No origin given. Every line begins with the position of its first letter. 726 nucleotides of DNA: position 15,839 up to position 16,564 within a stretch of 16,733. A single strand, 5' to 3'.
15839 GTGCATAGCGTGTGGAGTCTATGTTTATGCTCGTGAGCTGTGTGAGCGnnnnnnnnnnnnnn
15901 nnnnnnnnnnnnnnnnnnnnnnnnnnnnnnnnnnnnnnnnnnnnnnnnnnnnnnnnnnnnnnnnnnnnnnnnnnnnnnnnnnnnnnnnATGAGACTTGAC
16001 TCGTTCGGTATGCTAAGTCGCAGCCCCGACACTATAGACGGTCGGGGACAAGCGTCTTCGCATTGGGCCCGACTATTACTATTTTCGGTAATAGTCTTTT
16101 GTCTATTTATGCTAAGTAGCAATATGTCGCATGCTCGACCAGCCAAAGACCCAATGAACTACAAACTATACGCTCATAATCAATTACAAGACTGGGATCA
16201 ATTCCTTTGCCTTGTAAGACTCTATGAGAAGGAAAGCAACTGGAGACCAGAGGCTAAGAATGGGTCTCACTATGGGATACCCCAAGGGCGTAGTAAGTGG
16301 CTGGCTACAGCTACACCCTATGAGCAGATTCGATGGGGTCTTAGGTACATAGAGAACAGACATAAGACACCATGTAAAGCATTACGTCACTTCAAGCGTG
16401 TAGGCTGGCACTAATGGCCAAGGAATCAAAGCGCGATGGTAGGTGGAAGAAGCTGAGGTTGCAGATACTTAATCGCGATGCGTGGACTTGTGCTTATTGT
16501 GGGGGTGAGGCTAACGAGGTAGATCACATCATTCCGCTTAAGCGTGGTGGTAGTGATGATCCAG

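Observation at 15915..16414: Second muralytic gene: a signal-anchored lytic-transglycosylase-like protein far from the lysis cassette, with its own candidate promoter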

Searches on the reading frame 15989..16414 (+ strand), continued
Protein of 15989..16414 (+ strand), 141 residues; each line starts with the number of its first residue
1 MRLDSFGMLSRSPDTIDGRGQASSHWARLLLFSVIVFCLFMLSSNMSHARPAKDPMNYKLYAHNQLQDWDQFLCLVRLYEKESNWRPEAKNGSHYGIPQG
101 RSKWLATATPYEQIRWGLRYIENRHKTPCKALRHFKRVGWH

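Call 56: search_protein_families(library=pfam, alignment_id=A2, max_evalue=10)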
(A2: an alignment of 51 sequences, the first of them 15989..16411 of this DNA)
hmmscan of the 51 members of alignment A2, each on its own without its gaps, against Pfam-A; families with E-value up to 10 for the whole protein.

A. member 1, window:15989-16411:+ (141 aa): 0 families

B. families by the number of members that match (of 51 scanned): 10 families
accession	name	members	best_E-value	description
PF01464.25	SLT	12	0.014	Transglycosylase SLT domain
PF05821.16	NDUF_B8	5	0.022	NADH-ubiquinone oxidoreductase ASHI subunit (CI-ASHI or NDUFB8)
PF05957.18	DUF883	4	0.16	DUF883 N-terminal domain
PF20161.5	VpsR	3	0.075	VpsR domain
PF22125.1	Lreu_0056_like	2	0.065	Hypotheical protein Lreu_0056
PF13967.11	RSN1_TM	1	0.053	Late exocytosis, associated with Golgi transport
PF21094.3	Nup188_SH3-like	1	0.12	Nup188 SH3-like domain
PF12911.12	OppC_N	1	0.12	N-terminal TM domain of oligopeptide transport permease C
PF12794.12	MscS_TM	1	0.14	Mechanosensitive ion channel inner membrane domain 1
PF09930.14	DUF2162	1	0.24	Predicted transporter (DUF2162)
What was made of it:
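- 12 of 51 relatives give sub-threshold Pfam SLT hits (call 56).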

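Call 77: get_annotated_region(hit=H4, flank=4000)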
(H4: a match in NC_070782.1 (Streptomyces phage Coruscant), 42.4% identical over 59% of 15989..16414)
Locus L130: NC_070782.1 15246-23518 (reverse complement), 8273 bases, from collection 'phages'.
description: Streptomyces phage Coruscant, complete genome.
organism: Streptomyces phage Coruscant (NCBI taxid 2739834)
taxonomy: Viruses; Duplodnaviria; Heunggongvirae; Uroviricota; Caudoviricetes; Stanwilliamsviridae; Boydwoodruffvirinae; Coruscantvirus; Coruscantvirus coruscant
host: Streptomyces venezuelae ATCC 10712; source: soil; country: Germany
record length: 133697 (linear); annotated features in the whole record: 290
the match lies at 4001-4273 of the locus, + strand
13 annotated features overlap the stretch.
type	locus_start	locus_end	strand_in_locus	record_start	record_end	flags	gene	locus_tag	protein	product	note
CDS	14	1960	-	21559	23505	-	-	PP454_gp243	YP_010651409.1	ribonucleotide reductase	-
CDS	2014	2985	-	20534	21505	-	-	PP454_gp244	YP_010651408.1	glycosyltransferase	-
CDS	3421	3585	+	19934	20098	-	-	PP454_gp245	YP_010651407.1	hypothetical protein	-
CDS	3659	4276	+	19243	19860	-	-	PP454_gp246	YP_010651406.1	transglycosylase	-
CDS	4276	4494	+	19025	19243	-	-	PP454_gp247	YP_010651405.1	hypothetical protein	-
CDS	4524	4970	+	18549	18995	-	-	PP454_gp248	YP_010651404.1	HNH endonuclease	-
tRNA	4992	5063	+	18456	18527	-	-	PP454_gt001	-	tRNA-Thr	-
CDS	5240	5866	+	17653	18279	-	-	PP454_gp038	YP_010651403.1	glycosyltransferase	-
CDS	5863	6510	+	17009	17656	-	-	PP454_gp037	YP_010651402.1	glycosyltransferase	-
CDS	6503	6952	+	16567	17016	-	-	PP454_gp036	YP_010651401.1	bifunctional heptose 7-phosphate kinase/heptose 1-phosphate adenyltransferase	-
CDS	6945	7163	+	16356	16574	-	-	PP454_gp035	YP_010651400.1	carboxyl transferase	-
CDS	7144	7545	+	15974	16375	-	-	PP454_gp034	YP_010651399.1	dNA starvation/stationary phase protection protein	DNA starvation/stationary phase protection protein Dps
CDS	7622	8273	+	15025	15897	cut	-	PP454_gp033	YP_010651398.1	DUF2637 domain-containing protein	-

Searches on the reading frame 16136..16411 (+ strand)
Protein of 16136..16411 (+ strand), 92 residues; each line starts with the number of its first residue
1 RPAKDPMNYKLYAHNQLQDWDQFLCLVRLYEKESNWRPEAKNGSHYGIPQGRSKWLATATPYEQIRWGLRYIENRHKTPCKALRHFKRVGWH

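Call 62: find_related_loci(query=A3, collection=genome_contigs, flank=4000)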
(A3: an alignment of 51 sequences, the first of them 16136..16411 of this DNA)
Query A3 (92 aa) in genome_contigs; peptide patterns used: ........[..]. (x = any residue, [..] = any of these).
5 stretches matched a pattern; 1 encode a relative of the query (tblastn E <= 1e-3); 1 distinct loci.
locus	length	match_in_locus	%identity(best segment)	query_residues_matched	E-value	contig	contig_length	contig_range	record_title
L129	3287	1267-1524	60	7-92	2e-34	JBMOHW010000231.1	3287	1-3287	MAG: Terrimicrobiaceae bacterium isolate Deming_bin.375 contig114195, whole genome shotgun sequence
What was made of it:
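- Tried and rejected: Only one hit, on a 3.3-kb MAG contig that is probably phage (call 62).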

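Call 69: predict_structure(alignment_id=A3)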
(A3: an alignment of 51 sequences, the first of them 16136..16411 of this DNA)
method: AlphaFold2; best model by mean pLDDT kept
length: 92 residues; sequences in the alignment: 51
mean_pLDDT: 85.0   pTM: 0.78
mean pLDDT of the five models: 85.0, 75.2, 74.4, 72.4, 72.1
residues with pLDDT >= 90: 48; 70-90: 34; 50-70: 7; < 50: 3
segments of 3 or more residues with pLDDT < 50: 1-3
pLDDT, mean of each block of 10 residues (from residue 1): 65 94 95 84 70 78 92 95 93 78
secondary structure, 60 per line:
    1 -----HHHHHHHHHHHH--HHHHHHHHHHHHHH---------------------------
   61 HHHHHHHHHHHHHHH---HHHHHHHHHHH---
elements in order: H6-17 H20-33 H61-75 H79-89
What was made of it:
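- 16136..16411 (+): Mature catalytic domain, aa 50-141. Includes E82-S83 (16232-16237), C74 (16208-16210), C129 (16373-16375) and the C-terminal GWH. AF2 pLDDT 85 (call 69).
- AF2 model of the mature domain: pLDDT 85 (call 69).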

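Call 73: fold_search(model_id=the predicted structure, library=pdb)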
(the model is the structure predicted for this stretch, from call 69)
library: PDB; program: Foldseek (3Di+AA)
matches with E <= 10: 21; with E <= 0.001: 0
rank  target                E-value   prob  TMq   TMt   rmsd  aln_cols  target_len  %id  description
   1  9udh                  1.3e+00  0.60  0.54  0.35   3.6        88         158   18  bacteriophage lytic transglycosidase (released 2026-04-08)
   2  7lam_A                1.6e+00  0.18  0.41  0.11   5.8       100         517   18  Crystal structure of Campylobacter jejuni Cj0843c lytic transglycosylase in complex with N,N',N''-triacetylchitotriose (released 2021-04-21)
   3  5aa3_A                1.7e+00  0.33  0.50  0.14   3.9        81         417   18  Crystal structure of MltF from Pseudomonas aeruginosa in the presence of tetrasaccharide and tetrapeptide (released 2016-10-12)
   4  5aa3_I                1.9e+00  0.38  0.52  0.14   3.5        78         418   17  Crystal structure of MltF from Pseudomonas aeruginosa in the presence of tetrasaccharide and tetrapeptide (released 2016-10-12)
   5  3w6e_A                1.9e+00  0.08  0.31  0.21   8.8       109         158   16  Crystal structure of catalytic domain of chitinase from Ralstonia sp. A-471 (E162Q) (released 2013-05-15)
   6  3w6f_A                2.2e+00  0.05  0.26  0.19   8.7       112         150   14  Crystal structure of catalytic domain of chitinase from Ralstonia sp. A-471 (E162Q) in complex with disaccharide (released 2013-05-15)
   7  5aa1_C                3.0e+00  0.20  0.48  0.13   4.0        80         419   19  Crystal structure of MltF from Pseudomonas aeruginosa in complex with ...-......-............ (released 2016-10-12)
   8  3w6c_A                3.4e+00  0.04  0.28  0.20   8.7       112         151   15  Crystal structure of catalytic domain of chitinase from Ralstonia sp. A-471 in complex with disaccharide (released 2013-05-15)
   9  3w6b_B                4.1e+00  0.05  0.32  0.22   8.4       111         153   15  Crystal structure of catalytic domain of chitinase from Ralstonia sp. A-471 (released 2013-05-15)
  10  3w6d_A                4.4e+00  0.03  0.28  0.20   8.6       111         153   14  Crystal structure of catalytic domain of chitinase from Ralstonia sp. A-471 (E141Q) in complex with tetrasaccharide (released 2013-05-15)
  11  3w6e_D                4.7e+00  0.03  0.26  0.19   8.9       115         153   16  Crystal structure of catalytic domain of chitinase from Ralstonia sp. A-471 (E162Q) (released 2013-05-15)
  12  7k5c_B                5.0e+00  0.12  0.49  0.24   5.1        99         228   17  Structure of T7 DNA ejectosome periplasmic tunnel (released 2021-07-28)
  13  3w6b_A                5.3e+00  0.03  0.30  0.20   8.4       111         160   14  Crystal structure of catalytic domain of chitinase from Ralstonia sp. A-471 (released 2013-05-15)
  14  3w6e_B                6.3e+00  0.03  0.30  0.21   8.4       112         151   14  Crystal structure of catalytic domain of chitinase from Ralstonia sp. A-471 (E162Q) (released 2013-05-15)
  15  8oi7_A                6.7e+00  0.01  0.15  0.07  13.8        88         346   14  Trichomonas vaginalis riboside hydrolase (released 2023-08-02)
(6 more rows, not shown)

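Call 78: fold_search(model_id=the predicted structure, library=viral)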
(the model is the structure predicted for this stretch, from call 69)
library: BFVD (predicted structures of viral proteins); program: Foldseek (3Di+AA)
matches with E <= 10: 80; with E <= 0.001: 18
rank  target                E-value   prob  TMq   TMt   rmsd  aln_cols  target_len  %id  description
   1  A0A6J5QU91            7.2e-08  1.00  0.93  0.61   1.2        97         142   42  Transglycosylase SLT domain 1 [uncultured Caudovirales phage]
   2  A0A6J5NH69            8.2e-08  1.00  0.92  0.54   0.9        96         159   45  Transglycosylase SLT domain-containing protein [uncultured Caudovirales phage]
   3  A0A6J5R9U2            1.6e-07  1.00  0.92  0.64   0.9        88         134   41  Transglycosylase SLT domain-containing protein [uncultured Caudovirales phage]
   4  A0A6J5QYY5            1.7e-07  1.00  0.86  0.45   1.2        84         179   43  Uncharacterized protein [uncultured Caudovirales phage]
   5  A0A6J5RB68            1.8e-07  1.00  0.87  0.61   2.6        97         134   42  LT_GEWL domain containing protein (Fragment) [uncultured Caudovirales phage]
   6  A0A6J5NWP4            2.0e-07  1.00  0.87  0.70   1.3        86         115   37  Uncharacterized protein [uncultured Caudovirales phage]
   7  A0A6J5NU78            3.5e-07  1.00  0.88  0.81   2.0        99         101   41  Transglycosylase SLT domain 1 [uncultured Caudovirales phage]
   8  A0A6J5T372            6.1e-07  1.00  0.86  0.52   1.5        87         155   34  Transglycosylase SLT domain-containing protein [uncultured Caudovirales phage]
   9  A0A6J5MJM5            7.9e-07  1.00  0.76  0.80   1.8        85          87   53  Transglycosylase SLT domain-containing protein [uncultured Caudovirales phage]
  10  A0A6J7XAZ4            4.6e-06  1.00  0.86  0.59   2.1        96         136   42  Transglycosylase SLT domain-containing protein [uncultured Caudovirales phage]
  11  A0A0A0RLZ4            1.2e-05  1.00  0.82  0.44   2.1        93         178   34  Endolysin [Streptomyces phage Jay2Jay]
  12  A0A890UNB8            2.1e-05  1.00  0.87  0.56   2.3       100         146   36  Endolysin, glycosyl hydrolase domain [Microbacterium phage Shocker]
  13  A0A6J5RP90            2.1e-05  1.00  0.83  0.49   1.7        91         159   35  LT_GEWL domain containing protein [uncultured Caudovirales phage]
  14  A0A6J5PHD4            2.6e-05  1.00  0.81  0.57   1.8        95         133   27  LT_GEWL domain containing protein [uncultured Caudovirales phage]
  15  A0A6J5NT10            5.3e-05  1.00  0.80  0.56   3.5       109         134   37  Transglycosylase SLT domain-containing protein [uncultured Caudovirales phage]
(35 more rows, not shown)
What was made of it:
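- On Lysozyme-like / SLT (GH23-type) superfamily: BFVD: E = 7e-8, TM 0.93 to SLT/LT_GEWL-annotated proteins (call 78).
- Foldseek BFVD: E = 7e-8, TM 0.93 to SLT/LT_GEWL-annotated phage proteins, Jay2Jay 'endolysin' and Shocker 'endolysin, glycosyl hydrolase domain' (call 78).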

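Call 79: search_dna_similar(query=window:16136-16411:+, collection=phages, mode=protein, max_rows=60, rows=spread, max_evalue=0.01)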
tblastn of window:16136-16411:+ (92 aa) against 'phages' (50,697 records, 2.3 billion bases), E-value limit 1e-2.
Records with a match: 177; places in all: 177; records where one place covers at least 80% of the query: 19.
Best place of each record, by identity: <60% 177.
By first word of the organism name: Streptomyces 130; Gordonia 40; Microbacterium 2; Caudovirales 2; Corynebacterium 2; Bacteriophage 1.
By host as written in the record: Streptomyces griseus ATCC 10137 39; Gordonia terrae 3612 39; Streptomyces lividans JI 1326 29; - 9; Streptomyces coelicolor 9; Streptomyces sanglieri UNT16F27A 8; Streptomyces viridochromogenes DSM40736 6; Streptomyces venezuelae ATCC 10712 5; and 15 more.
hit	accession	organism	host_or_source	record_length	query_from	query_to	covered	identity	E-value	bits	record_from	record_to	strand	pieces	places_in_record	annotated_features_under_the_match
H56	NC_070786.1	Streptomyces phage Muntaha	Streptomyces sanglieri UNT16F27A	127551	8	92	92%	42.6%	7e-12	65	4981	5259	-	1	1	14: transglycosylase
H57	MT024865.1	Streptomyces phage Wakanda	Streptomyces sanglieri UNT16F27A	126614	8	92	92%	42.6%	8e-12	64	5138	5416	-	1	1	14: glycosyltransferase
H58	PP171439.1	Streptomyces phage Byblos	soil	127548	8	92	92%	41.5%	2e-12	66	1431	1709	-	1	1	record has no annotation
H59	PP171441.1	Streptomyces phage Mandalore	soil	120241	10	92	90%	42.4%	8e-13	67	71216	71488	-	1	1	record has no annotation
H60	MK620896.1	Streptomyces phage Circinus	Streptomyces griseofuscus ATCC 23916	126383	17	92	83%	43.5%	5e-13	68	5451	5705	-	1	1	16: glycosyltransferase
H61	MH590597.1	Streptomyces phage LukeCage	Streptomyces griseus ATCC 10137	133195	22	92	77%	45.7%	2e-8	55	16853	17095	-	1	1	40: endolysin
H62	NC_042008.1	Streptomyces phage Mildred21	Streptomyces viridochromogenes DSM40736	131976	22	92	77%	45.7%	4e-8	54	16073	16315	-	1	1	transglycosylase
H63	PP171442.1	Streptomyces phage Naboo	soil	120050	22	92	77%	44.4%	4e-10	60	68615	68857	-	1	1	record has no annotation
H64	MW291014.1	Streptomyces phage MindFlayer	Streptomyces mirabilis NRRL B-2400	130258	22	92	77%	44.4%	2e-8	55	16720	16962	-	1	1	39: hydrolase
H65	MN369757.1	Streptomyces phage Bordeaux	Streptomyces griseus ATCC 10137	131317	22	92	77%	44.4%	2e-8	55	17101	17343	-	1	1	39: endolysin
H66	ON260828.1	Streptomyces phage Quaran19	Streptomyces griseus ATCC 10137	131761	22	92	77%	44.4%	2e-8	55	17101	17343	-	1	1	41: endolysin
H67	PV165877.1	Streptomyces phage CeilingFan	Streptomyces griseus ATCC 10137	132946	22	92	77%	44.4%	2e-8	55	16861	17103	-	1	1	40: glycosyltransferase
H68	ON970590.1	Streptomyces phage JimJam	Streptomyces griseus ATCC 10137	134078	22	92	77%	44.4%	2e-8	55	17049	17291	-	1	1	41: endolysin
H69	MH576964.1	Streptomyces phage Starbow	Streptomyces griseus ATCC 10137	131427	22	92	77%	44.4%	2e-8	55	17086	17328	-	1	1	39: endolysin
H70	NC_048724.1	Streptomyces phage Karimac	Streptomyces griseus ATCC 10137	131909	22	92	77%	44.4%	2e-8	55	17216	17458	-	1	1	40: transglycosylase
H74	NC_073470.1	Microbacterium phage Shocker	Microbacterium paraoxydans NRRL B-14843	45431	17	92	83%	41.0%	1e-7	52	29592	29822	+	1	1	39: endolysin, glycosyl hydrolase domain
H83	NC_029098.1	Streptomyces phage Jay2Jay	Streptomyces lividans JI1326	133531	22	92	77%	38.8%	2e-9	58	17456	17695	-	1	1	42: transglycosylase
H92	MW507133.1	Gordonia phage RoyalG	Gordonia terrae CAG3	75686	10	82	79%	37.0%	4e-4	43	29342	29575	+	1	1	28: tape measure protein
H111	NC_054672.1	Streptomyces phage Endor1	Streptomyces coelicolor M600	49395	22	83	67%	40.0%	7e-4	42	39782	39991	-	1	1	lytic transglycosylase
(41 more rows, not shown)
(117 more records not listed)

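Call 80: get_annotated_region(hit=H74, flank=3500)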
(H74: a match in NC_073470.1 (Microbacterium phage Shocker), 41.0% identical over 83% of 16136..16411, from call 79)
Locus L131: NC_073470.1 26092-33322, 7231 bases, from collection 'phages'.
description: Microbacterium phage Shocker, complete genome.
organism: Microbacterium phage Shocker (NCBI taxid 2805839)
taxonomy: Viruses; Duplodnaviria; Heunggongvirae; Uroviricota; Caudoviricetes
host: Microbacterium paraoxydans NRRL B-14843; source: soil; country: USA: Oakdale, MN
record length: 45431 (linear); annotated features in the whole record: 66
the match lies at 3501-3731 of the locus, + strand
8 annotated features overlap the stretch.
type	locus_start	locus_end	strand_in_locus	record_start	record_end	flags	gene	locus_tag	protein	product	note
CDS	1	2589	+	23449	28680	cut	37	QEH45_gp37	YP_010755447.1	hypothetical protein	-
CDS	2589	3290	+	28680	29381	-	38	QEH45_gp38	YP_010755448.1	endolysin, peptidase domain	-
CDS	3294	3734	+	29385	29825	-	39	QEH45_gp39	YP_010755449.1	endolysin, glycosyl hydrolase domain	-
CDS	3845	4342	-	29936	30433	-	40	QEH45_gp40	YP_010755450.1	holliday junction resolvase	-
CDS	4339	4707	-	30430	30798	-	41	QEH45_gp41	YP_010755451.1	nucleotidyltransferase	-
CDS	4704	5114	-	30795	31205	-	42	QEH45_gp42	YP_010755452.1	hypothetical protein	-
CDS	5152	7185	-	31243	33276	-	43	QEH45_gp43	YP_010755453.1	DNA polymerase I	-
CDS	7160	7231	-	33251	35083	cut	44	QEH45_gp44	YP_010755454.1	DNA primase/helicase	-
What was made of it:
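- The same domain is annotated as the glycosidase half of a two-gene endolysin in Microbacterium phage Shocker (call 80).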

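Call 99: get_annotated_region(hit=H92, flank=300)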
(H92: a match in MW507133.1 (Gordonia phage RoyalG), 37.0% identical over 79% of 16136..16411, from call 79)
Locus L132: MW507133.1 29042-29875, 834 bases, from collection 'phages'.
description: Gordonia phage RoyalG, complete genome.
organism: Gordonia phage RoyalG (NCBI taxid 2805837)
taxonomy: Viruses; Duplodnaviria; Heunggongvirae; Uroviricota; Caudoviricetes; Montyvirus; Montyvirus stevefrench
host: Gordonia terrae CAG3; source: soil; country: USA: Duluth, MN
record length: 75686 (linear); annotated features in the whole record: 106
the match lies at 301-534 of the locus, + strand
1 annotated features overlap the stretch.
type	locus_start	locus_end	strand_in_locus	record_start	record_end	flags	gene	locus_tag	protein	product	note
CDS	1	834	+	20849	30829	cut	28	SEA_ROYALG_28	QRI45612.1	tape measure protein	-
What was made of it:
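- They also occur as entry domains in tape-measure proteins (calls 79, 99).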

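Call 100: get_annotated_region(hit=H111, flank=900)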
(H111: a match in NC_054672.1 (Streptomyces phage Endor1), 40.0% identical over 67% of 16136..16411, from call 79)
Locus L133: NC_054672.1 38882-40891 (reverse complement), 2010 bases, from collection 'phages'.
description: Streptomyces phage Endor1, complete genome.
organism: Streptomyces phage Endor1 (NCBI taxid 2740181)
taxonomy: Viruses; Duplodnaviria; Heunggongvirae; Uroviricota; Caudoviricetes; Arquatrovirinae; Camvirus; Camvirus endor1
host: Streptomyces coelicolor M600; source: soil; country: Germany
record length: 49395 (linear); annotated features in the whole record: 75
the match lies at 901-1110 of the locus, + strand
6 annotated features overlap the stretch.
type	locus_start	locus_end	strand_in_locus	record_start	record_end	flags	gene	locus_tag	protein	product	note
CDS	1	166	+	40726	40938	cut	-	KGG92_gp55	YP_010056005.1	TetR family transcriptional regulator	-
CDS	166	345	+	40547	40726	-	-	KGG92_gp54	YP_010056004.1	hypothetical protein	-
CDS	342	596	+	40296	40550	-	-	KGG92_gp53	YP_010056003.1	hypothetical protein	-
CDS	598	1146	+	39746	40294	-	-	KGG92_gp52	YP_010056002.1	lytic transglycosylase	-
CDS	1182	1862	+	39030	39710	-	-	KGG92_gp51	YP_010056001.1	ThyX-like thymidylate synthase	-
CDS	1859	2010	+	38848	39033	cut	-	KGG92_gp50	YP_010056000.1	hypothetical protein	-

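Call 101: get_annotated_region(hit=H83, flank=900)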
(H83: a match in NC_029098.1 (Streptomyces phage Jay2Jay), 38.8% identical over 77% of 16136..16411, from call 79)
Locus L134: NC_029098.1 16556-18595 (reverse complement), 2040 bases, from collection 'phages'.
description: Streptomyces phage Jay2Jay, complete genome.
organism: Streptomyces phage Jay2Jay (NCBI taxid 1556290)
taxonomy: Viruses; Duplodnaviria; Heunggongvirae; Uroviricota; Caudoviricetes; Stanwilliamsviridae; Boydwoodruffvirinae; Samistivirus; Samistivirus jay2jay
host: Streptomyces lividans JI1326; source: soil; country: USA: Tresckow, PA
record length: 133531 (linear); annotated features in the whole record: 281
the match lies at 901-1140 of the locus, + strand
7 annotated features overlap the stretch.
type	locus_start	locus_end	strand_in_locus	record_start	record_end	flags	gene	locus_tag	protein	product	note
CDS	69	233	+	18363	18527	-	45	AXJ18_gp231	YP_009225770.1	hypothetical protein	-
CDS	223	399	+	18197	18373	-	44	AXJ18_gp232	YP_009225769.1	hypothetical protein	-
CDS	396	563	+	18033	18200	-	43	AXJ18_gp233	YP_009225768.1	hypothetical protein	-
CDS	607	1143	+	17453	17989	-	42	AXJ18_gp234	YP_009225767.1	transglycosylase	hydrolase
CDS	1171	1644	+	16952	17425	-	41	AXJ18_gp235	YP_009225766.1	HNH endonuclease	-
tRNA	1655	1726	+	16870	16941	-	40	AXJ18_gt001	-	tRNA-Thr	tRNA-Thr(cgt)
CDS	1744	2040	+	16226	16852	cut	39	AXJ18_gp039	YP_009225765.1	glycosyltransferase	-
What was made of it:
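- Relatives of the domain occur as secreted 'transglycosylases' far from lysis genes in large Streptomyces phages (calls 77, 101).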
